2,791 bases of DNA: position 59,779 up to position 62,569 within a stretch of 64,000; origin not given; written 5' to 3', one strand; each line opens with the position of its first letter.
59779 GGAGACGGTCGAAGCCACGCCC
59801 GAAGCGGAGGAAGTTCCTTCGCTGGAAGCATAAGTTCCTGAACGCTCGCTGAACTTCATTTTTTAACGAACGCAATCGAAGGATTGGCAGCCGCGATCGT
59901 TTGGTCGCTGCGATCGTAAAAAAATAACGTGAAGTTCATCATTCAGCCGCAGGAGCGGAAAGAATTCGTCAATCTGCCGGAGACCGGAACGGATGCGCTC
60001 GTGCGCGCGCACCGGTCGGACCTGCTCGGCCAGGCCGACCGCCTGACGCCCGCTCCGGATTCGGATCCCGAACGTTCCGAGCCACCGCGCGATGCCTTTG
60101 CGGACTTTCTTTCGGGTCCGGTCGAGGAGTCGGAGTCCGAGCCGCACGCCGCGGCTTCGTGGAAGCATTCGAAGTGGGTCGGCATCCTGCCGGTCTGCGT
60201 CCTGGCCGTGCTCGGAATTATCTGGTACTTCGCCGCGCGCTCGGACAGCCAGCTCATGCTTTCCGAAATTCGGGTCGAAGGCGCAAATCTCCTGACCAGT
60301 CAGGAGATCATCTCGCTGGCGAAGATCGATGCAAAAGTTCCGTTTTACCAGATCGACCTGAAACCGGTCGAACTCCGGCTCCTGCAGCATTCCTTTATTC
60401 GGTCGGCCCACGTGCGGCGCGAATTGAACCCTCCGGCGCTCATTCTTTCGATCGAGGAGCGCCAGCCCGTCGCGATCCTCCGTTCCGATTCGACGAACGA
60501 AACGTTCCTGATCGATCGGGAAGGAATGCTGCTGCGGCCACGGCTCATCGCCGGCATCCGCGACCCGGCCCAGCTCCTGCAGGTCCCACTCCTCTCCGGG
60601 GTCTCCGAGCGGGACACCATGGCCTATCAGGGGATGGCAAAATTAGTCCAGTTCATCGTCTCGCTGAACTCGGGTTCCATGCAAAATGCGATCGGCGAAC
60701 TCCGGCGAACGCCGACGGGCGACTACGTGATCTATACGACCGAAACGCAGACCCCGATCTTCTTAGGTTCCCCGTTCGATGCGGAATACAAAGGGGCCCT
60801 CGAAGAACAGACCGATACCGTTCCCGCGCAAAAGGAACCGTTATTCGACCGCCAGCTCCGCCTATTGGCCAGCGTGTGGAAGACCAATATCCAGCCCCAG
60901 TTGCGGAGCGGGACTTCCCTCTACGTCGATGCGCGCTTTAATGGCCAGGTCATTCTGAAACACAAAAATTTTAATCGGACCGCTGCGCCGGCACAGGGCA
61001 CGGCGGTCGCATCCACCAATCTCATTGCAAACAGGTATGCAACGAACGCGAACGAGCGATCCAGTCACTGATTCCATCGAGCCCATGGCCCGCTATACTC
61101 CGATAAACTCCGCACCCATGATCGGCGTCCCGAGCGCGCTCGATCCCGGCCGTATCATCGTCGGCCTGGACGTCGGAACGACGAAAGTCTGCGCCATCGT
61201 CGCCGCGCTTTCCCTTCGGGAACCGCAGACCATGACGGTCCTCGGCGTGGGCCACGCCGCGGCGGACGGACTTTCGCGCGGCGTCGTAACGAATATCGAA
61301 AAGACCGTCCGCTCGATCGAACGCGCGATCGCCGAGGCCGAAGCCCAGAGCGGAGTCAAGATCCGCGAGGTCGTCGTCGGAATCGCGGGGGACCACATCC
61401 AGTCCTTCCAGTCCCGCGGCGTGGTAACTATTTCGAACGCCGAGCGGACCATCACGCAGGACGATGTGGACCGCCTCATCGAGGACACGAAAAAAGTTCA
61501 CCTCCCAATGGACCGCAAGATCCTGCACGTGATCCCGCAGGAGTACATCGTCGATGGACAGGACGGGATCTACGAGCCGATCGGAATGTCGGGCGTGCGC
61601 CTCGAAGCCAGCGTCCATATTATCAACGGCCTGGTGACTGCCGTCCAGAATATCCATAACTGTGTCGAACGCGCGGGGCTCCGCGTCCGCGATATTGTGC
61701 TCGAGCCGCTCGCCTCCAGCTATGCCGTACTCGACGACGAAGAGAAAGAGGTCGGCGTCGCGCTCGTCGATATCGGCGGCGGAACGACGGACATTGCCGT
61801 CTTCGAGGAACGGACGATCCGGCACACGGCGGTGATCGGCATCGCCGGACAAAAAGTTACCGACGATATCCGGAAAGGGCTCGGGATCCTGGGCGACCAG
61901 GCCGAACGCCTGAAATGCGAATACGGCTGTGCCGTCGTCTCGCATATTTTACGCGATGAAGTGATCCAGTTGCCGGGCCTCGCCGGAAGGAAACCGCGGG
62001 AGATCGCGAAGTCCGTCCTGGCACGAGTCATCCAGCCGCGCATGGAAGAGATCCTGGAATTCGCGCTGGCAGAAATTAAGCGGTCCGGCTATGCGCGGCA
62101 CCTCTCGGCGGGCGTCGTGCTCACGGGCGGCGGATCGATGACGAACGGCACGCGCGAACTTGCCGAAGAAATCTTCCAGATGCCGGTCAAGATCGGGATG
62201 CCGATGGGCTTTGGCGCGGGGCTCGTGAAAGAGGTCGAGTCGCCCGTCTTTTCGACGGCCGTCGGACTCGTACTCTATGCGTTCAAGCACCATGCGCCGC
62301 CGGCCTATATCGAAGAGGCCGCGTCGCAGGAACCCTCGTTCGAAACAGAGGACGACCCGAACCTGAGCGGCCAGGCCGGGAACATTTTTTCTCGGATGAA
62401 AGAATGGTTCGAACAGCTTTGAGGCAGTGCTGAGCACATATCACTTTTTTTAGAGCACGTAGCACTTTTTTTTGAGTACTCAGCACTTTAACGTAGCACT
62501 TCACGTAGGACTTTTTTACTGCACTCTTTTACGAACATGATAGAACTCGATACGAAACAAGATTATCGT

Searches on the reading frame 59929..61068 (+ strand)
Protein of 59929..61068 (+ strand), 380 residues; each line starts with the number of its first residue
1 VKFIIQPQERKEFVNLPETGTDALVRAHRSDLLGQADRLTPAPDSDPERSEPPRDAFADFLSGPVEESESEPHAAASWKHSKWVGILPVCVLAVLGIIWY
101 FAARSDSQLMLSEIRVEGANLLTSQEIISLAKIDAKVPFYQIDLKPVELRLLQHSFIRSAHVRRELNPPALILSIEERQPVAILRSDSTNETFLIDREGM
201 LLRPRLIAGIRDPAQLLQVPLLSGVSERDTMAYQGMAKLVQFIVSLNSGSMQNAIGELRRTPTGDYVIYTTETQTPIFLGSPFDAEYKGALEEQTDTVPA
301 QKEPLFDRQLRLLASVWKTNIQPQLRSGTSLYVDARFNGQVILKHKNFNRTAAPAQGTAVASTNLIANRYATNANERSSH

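Call 8: search_protein_families(library=pfam, proteins=[window:59929-61068:+], max_evalue=0.001)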
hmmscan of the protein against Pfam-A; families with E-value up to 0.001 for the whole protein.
window:59929-61068:+ (380 aa): 1 family
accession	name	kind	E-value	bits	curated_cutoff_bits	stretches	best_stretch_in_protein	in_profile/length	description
PF08478.15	POTRA_1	-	2.9e-09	37.5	23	1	111-178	3-69/69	POTRA domain, FtsQ-type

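Call 48: find_homologous_proteins(query=window:59929-61068:+, max_evalue=0.00001)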
Query window:59929-61068:+ (380 aa): 72 proteins with E <= 0.00001 among 8000 candidates.
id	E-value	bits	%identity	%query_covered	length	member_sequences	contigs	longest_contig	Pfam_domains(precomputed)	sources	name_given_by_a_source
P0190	1.2e-247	839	100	100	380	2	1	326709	PF08478.16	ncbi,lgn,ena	-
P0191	4.0e-128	445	59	92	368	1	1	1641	PF08478.16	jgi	jgi:hypothetical protein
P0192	4.8e-128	445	59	91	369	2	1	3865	PF08478.16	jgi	jgi:hypothetical protein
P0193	1.2e-125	437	59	91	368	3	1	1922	PF08478.16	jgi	jgi:cell division septal protein FtsQ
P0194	1.3e-125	437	56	98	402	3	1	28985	PF08478.16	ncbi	-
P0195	2.2e-123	430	57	100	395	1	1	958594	PF08478.16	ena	-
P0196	2.2e-123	430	57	100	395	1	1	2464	PF08478.16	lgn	-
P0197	3.2e-123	429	55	99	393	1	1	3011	PF08478.16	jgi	jgi:cell division septal protein FtsQ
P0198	3.8e-123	429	57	93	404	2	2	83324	PF08478.16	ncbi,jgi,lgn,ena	-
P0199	3.5e-122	426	54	99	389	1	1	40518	PF08478.16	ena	-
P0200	2.8e-121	423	53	100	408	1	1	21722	PF08478.16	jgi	jgi:cell division septal protein FtsQ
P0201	2.0e-120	420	53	100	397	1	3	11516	PF08478.16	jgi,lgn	jgi:cell division septal protein FtsQ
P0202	7.5e-120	418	53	98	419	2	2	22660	PF08478.16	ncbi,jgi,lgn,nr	ncbi:MAG TPA: FtsQ-type POTRA domain-containing protein [Candidatus Kapabacteria bacterium]|nr:FtsQ-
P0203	1.3e-119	417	55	97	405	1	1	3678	PF08478.16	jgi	jgi:cell division septal protein FtsQ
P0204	4.1e-119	416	54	100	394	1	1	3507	PF08478.16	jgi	jgi:POTRA domain, FtsQ-type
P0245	4.8e-78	281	43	91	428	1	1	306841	PF08478.16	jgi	jgi:hypothetical protein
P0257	9.2e-64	234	41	79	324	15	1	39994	PF08478.16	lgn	-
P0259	5.3e-59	218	40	79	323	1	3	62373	PF08478.16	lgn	-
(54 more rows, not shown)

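Call 49: find_encoding_contigs(protein=P0259, flank=6000, max_places=1)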
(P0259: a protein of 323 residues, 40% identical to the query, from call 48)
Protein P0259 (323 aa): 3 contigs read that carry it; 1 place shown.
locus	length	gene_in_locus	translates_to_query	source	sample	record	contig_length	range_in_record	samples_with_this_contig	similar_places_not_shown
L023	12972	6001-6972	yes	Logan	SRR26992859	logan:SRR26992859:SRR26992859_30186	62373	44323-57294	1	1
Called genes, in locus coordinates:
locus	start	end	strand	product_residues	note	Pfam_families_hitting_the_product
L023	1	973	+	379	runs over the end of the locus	PF01098:FTSW_RODA_SPOVE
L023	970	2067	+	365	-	PF03033:Glyco_transf_28, PF04101:Glyco_tran_28_C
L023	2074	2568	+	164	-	-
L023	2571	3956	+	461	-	PF01225:Mur_ligase, PF08245:Mur_ligase_M, PF02875:Mur_ligase_C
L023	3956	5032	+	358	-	-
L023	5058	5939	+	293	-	PF01565:FAD_binding_4, PF02873:MurB_C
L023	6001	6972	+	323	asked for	PF08478:POTRA_1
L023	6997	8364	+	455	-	PF06277:EutA (faint), PF11104:PilM_2 (faint), PF14450:FtsA (weak), PF02491:SHS2_FTSA, PF06723:MreB_Mbl, PF14450:FtsA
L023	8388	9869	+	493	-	PF00091:Tubulin, PF12327:FtsZ_C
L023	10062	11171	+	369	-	PF04107:GCS2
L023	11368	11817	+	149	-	PF13623:SurA_N_2 (weak)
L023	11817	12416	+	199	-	PF01029:NusB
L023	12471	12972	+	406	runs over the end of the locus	PF00083:Sugar_tr (faint), PF07690:MFS_1, PF12832:MFS_1_like, PF11700:ATG22, PF07690:MFS_1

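Call 50: find_encoding_contigs(protein=P0257, flank=6000, max_places=1)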
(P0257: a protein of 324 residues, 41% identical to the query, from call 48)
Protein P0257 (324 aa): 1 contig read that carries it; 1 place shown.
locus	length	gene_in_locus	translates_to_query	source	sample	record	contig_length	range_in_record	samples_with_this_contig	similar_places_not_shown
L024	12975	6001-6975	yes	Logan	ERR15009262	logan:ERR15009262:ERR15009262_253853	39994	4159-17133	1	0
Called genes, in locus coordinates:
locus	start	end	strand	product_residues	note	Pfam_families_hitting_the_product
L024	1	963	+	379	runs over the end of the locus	PF01098:FTSW_RODA_SPOVE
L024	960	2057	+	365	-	PF03033:Glyco_transf_28, PF04101:Glyco_tran_28_C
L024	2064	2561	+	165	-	-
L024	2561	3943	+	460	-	PF01225:Mur_ligase, PF08245:Mur_ligase_M, PF02875:Mur_ligase_C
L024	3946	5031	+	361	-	-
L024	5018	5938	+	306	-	PF01565:FAD_binding_4, PF02873:MurB_C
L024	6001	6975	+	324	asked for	PF08478:POTRA_1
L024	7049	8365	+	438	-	PF00012:HSP70 (faint), PF06277:EutA (faint), PF11104:PilM_2 (faint), PF14450:FtsA (weak), PF02491:SHS2_FTSA, PF06723:MreB_Mbl, PF14450:FtsA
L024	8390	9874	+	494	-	PF00091:Tubulin, PF12327:FtsZ_C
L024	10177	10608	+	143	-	PF00825:Ribonuclease_P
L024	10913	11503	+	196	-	PF04542:Sigma70_r2, PF08281:Sigma70_r4_2, PF04545:Sigma70_r4 (faint)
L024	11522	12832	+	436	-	-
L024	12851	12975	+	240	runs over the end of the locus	-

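Call 51: find_encoding_contigs(protein=P0245, flank=6000, max_places=1)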
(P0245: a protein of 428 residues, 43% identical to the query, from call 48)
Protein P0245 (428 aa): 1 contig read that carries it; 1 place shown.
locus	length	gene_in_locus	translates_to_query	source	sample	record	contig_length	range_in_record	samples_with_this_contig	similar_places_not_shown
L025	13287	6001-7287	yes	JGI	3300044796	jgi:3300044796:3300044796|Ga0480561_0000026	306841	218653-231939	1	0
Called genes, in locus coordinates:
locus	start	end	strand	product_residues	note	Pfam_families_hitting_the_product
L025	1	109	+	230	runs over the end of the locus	-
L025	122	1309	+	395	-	PF01098:FTSW_RODA_SPOVE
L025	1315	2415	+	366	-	PF03033:Glyco_transf_28, PF04101:Glyco_tran_28_C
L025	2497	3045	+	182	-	-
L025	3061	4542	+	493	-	PF01225:Mur_ligase, PF08245:Mur_ligase_M, PF02875:Mur_ligase_C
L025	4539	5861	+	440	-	-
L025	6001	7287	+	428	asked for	PF08478:POTRA_1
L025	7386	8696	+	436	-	PF06277:EutA (faint), PF11104:PilM_2 (faint), PF14450:FtsA (weak), PF02491:SHS2_FTSA, PF06723:MreB_Mbl, PF14450:FtsA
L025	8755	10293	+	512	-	PF00091:Tubulin, PF12327:FtsZ_C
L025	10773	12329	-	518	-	-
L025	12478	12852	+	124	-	-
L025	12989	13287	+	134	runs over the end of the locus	-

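Call 55: search_protein_families(library=padloc, proteins=[L023:3956-5029:+], max_evalue=0.1)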
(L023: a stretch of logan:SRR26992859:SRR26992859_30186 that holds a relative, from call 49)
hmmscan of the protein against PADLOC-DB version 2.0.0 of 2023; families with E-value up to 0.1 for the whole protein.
L023:3956-5029:+ (358 aa): 1 family
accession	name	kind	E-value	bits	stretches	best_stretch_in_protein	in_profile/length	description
PDLC05021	PDC-S44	-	0.0093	13.5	1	53-83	73-103/257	-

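Call 56: search_protein_families(library=pfam, proteins=[L023:3956-5029:+, L025:4539-5858:+, L023:2074-2565:+], max_evalue=10)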
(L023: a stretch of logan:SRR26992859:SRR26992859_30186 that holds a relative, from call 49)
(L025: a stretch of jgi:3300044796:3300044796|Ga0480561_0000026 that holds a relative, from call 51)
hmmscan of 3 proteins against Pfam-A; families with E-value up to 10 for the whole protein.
L023:3956-5029:+ (358 aa): 2 families
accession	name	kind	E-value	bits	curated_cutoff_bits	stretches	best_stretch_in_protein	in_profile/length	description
PF04250.19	DUF429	-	0.024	14.8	23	1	32-123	7-51/214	Protein of unknown function (DUF429)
PF11204.13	DUF2985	-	0.12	12.9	22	1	268-287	45-64/78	Protein of unknown function (DUF2985)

L025:4539-5858:+ (440 aa): 1 family
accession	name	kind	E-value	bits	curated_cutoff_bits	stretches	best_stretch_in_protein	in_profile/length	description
PF17668.7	Acetyltransf_17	-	0.052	14.6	25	1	311-362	52-103/114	Acetyltransferase (GNAT) domain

L023:2074-2565:+ (164 aa): 3 families
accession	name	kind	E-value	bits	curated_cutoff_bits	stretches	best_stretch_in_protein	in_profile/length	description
PF20136.4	DUF6526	-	0.0065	16.9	23.7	1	3-106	3-100/145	Family of unknown function (DUF6526)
PF05767.17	Pox_A14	-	0.014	16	27.7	1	49-88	50-86/93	Poxvirus virion envelope protein A14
PF09359.15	VTC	-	0.027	14.5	23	1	122-158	62-99/235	VTC domain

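Call 68: find_encoding_contigs(protein=P0190, flank=10000, max_places=1)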
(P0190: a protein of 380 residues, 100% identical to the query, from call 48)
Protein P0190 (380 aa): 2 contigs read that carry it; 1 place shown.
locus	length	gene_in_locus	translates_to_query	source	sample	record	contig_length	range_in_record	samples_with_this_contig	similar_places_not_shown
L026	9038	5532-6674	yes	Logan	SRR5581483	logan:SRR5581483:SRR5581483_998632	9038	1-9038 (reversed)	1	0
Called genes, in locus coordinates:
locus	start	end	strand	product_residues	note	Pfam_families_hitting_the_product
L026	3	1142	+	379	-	?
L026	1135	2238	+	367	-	PF03033:Glyco_transf_28, PF04101:Glyco_tran_28_C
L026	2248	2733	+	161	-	-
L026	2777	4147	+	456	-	PF01225:Mur_ligase, PF08245:Mur_ligase_M, PF02875:Mur_ligase_C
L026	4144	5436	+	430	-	-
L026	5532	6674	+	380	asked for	PF08478:POTRA_1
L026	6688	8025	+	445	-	PF06277:EutA (faint), PF11104:PilM_2 (faint), PF14450:FtsA (weak), PF02491:SHS2_FTSA, PF06723:MreB_Mbl, PF14450:FtsA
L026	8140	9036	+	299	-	?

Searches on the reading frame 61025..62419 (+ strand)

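Call 8: search_protein_families(library=pfam, proteins=[window:61025-62419:+], max_evalue=0.001)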
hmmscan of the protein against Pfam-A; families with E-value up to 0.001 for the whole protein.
window:61025-62419:+ (465 aa): 7 families
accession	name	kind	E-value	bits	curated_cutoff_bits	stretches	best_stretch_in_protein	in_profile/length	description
PF14450.12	FtsA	-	1.5e-43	148.6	31.8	2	246-414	1-127/127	Cell division protein FtsA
PF02491.25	SHS2_FTSA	-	5e-31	107.3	25.4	1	122-200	1-78/79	SHS2 domain inserted in FTSA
PF06723.19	MreB_Mbl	-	6.8e-12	45.3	27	1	209-391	111-304/327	MreB/Mbl protein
PF11104.14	PilM_2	-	2.2e-07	30.6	27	1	208-299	139-236/340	Type IV pilus assembly protein PilM;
PF06277.17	EutA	-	5.4e-06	26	27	1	239-282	139-182/475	Ethanolamine utilisation protein EutA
PF00012.26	HSP70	-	0.00017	20.4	20.6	1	208-261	150-204/599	Hsp70 protein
PF08841.16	DDR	-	0.00028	20.5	24.6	0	244-298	134-189/328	Diol dehydratase reactivase ATPase-like domain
